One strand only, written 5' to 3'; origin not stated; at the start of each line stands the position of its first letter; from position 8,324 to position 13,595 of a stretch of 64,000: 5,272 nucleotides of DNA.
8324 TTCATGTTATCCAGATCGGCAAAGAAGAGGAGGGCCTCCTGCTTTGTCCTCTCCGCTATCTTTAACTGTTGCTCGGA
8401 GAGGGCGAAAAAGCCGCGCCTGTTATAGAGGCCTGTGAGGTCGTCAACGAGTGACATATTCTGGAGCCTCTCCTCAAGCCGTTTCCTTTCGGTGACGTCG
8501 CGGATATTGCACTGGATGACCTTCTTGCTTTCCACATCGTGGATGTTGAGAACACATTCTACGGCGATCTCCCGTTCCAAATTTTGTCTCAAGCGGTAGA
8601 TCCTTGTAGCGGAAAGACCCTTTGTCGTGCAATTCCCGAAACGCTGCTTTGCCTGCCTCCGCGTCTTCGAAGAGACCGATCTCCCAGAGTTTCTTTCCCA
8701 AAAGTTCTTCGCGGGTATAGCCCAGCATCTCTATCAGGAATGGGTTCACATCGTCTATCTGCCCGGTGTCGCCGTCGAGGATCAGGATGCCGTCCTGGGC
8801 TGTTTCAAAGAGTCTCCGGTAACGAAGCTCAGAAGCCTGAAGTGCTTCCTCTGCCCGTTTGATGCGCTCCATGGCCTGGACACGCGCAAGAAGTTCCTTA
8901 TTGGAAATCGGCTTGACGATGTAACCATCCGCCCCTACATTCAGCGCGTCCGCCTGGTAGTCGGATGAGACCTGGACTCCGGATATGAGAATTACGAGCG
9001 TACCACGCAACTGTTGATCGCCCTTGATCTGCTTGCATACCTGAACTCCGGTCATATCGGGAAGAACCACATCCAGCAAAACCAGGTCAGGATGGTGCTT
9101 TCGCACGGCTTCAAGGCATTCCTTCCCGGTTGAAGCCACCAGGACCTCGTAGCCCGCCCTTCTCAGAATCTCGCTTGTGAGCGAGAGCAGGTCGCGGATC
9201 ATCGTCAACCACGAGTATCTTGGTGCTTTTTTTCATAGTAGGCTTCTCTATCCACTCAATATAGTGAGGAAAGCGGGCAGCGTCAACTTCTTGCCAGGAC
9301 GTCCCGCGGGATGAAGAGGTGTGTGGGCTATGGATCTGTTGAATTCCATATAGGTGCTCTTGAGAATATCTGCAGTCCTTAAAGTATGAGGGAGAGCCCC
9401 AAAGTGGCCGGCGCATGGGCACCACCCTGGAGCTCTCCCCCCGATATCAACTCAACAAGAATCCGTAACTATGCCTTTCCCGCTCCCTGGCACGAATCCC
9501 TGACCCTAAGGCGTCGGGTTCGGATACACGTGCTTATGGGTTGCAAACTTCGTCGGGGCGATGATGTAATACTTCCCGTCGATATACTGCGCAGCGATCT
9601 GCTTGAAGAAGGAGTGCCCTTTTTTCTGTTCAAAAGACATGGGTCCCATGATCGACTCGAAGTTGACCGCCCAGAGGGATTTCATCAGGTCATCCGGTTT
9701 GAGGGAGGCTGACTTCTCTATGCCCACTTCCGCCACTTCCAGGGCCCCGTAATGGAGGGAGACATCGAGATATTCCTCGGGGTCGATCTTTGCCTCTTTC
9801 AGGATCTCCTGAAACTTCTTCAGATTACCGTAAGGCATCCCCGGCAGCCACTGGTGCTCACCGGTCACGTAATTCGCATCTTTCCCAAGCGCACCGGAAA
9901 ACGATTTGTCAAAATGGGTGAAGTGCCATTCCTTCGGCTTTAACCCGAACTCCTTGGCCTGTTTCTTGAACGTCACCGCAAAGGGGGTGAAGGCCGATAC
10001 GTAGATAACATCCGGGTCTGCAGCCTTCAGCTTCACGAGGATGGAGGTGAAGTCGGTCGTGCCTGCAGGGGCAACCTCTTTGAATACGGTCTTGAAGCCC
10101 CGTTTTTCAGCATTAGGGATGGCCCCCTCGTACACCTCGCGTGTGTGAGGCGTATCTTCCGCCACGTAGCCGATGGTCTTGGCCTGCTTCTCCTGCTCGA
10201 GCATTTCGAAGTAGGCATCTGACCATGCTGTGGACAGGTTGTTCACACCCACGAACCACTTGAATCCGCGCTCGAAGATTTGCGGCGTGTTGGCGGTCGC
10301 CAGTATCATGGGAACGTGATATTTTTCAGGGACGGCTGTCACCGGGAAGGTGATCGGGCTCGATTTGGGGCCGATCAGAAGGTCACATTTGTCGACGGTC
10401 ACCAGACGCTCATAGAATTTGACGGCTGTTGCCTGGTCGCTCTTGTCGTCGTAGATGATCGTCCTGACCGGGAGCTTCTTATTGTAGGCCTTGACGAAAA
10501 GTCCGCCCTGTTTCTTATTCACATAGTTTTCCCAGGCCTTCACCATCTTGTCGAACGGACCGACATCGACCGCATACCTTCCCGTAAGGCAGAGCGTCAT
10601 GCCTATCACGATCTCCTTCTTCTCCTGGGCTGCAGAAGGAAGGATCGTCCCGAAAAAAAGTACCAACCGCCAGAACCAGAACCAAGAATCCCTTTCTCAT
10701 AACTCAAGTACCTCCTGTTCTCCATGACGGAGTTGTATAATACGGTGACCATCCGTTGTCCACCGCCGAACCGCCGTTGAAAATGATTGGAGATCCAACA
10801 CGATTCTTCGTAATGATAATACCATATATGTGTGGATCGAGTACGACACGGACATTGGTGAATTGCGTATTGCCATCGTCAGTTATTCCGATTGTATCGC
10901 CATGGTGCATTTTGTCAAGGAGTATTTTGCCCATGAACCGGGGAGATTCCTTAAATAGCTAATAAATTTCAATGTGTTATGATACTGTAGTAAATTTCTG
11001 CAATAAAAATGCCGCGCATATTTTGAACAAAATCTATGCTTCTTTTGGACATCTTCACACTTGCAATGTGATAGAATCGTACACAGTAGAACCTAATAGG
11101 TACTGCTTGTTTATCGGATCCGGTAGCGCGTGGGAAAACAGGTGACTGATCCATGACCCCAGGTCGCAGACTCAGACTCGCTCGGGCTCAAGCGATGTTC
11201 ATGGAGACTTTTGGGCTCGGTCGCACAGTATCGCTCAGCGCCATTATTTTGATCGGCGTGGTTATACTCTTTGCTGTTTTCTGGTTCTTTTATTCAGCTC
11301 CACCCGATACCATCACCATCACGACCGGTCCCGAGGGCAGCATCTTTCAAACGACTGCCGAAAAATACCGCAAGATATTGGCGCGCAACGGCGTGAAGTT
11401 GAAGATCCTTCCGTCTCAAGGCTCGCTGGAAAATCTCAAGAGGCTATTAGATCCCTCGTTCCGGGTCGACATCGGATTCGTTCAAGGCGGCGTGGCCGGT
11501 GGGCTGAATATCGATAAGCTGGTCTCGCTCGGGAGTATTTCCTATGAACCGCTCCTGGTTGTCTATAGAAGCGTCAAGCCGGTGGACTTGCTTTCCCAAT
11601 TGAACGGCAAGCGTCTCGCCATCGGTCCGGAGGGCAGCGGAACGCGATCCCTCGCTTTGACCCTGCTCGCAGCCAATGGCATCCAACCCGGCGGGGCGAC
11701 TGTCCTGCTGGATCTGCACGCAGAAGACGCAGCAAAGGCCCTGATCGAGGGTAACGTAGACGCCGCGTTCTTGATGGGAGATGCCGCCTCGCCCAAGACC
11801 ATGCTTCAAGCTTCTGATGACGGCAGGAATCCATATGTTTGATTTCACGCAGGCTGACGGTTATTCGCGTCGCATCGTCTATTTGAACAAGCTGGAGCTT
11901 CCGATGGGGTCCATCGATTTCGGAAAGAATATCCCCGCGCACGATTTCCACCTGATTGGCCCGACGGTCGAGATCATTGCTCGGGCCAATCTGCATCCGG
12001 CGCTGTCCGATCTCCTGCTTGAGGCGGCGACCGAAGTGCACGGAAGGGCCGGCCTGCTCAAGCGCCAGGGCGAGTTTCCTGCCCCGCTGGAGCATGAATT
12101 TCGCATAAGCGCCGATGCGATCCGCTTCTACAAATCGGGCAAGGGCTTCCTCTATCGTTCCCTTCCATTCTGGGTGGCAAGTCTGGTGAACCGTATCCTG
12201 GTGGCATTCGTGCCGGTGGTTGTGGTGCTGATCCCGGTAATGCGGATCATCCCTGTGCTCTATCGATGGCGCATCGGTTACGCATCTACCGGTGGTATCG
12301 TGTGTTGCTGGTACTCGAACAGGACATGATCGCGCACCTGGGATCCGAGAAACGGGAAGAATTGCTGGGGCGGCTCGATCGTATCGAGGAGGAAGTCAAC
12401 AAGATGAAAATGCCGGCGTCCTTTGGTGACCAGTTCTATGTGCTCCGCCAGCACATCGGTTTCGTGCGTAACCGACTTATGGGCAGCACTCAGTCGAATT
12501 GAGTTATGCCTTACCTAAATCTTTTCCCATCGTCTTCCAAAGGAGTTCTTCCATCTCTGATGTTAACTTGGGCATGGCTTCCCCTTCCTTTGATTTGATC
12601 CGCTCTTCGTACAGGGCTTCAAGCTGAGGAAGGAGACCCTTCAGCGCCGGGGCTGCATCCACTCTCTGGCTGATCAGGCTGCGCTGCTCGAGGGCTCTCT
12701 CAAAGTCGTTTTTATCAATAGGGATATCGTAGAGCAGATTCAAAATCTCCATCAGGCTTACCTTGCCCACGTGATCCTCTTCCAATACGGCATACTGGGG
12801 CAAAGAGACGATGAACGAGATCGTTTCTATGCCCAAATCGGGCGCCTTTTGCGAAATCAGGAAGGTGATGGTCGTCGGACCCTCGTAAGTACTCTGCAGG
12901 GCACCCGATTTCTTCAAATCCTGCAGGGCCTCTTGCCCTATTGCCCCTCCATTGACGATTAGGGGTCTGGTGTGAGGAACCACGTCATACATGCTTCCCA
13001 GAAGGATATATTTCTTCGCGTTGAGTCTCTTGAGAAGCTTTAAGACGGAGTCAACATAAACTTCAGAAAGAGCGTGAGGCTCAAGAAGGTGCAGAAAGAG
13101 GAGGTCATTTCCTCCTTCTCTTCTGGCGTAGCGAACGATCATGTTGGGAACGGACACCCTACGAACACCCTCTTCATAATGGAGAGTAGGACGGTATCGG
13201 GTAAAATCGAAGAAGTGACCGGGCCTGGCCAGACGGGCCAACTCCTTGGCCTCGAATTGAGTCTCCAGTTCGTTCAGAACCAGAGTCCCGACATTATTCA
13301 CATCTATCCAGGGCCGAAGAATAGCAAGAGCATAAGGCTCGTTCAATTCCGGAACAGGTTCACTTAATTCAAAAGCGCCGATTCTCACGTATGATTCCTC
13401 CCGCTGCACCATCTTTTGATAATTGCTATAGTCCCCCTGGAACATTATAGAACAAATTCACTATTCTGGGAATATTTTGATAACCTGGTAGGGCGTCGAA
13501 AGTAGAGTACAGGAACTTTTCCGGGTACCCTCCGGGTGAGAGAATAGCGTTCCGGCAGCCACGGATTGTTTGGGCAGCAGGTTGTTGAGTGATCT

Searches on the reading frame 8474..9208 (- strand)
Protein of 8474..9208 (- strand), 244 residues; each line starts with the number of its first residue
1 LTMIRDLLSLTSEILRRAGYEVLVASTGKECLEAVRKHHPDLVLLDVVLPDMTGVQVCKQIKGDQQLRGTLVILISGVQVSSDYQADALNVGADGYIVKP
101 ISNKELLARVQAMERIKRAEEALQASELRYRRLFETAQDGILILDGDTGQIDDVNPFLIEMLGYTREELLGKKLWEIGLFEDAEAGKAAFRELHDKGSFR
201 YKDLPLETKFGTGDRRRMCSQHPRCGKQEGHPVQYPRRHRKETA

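Call 11: search_protein_families(library=pfam, proteins=[window:8474-9208:-], max_evalue=0.0001)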
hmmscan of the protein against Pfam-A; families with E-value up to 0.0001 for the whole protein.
window:8474-9208:- (244 aa): 4 families
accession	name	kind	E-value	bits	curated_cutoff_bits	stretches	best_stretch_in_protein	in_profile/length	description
PF00072.30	Response_reg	-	5.2e-24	85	30.2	1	7-111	10-111/111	Response regulator receiver domain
PF13188.13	PAS_8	-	2.1e-11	43.7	21.8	1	129-183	2-55/65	PAS domain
PF00989.32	PAS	-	2.1e-07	31.4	22.6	1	129-175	2-47/113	PAS fold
PF13426.13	PAS_9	-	3.7e-07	30.8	27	1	139-195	2-57/103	PAS domain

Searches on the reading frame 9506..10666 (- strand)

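Call 10: search_protein_families(library=pfam, proteins=[window:9506-10666:-], max_evalue=0.0001)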
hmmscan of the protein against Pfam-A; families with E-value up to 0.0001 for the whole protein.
window:9506-10666:- (386 aa): 3 families
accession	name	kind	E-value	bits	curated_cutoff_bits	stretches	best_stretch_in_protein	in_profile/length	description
PF13458.12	Peripla_BP_6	-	2.9e-41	142.7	31.7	1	18-351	1-328/343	Periplasmic binding protein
PF01094.35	ANF_receptor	-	2.6e-11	43.6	25.4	1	66-251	24-211/353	Receptor family ligand binding region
PF13433.12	Peripla_BP_5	-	3e-06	27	27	0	187-382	158-358/363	Periplasmic binding protein domain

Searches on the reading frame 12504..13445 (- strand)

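Call 10: search_protein_families(library=pfam, proteins=[window:12504-13445:-], max_evalue=0.0001)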
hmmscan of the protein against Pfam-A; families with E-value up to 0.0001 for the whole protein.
window:12504-13445:- (313 aa): 1 family
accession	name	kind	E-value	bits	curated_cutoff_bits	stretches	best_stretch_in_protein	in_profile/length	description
PF09754.15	PAC2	-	3e-29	102.8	25.8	1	43-253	2-205/215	PAC2 family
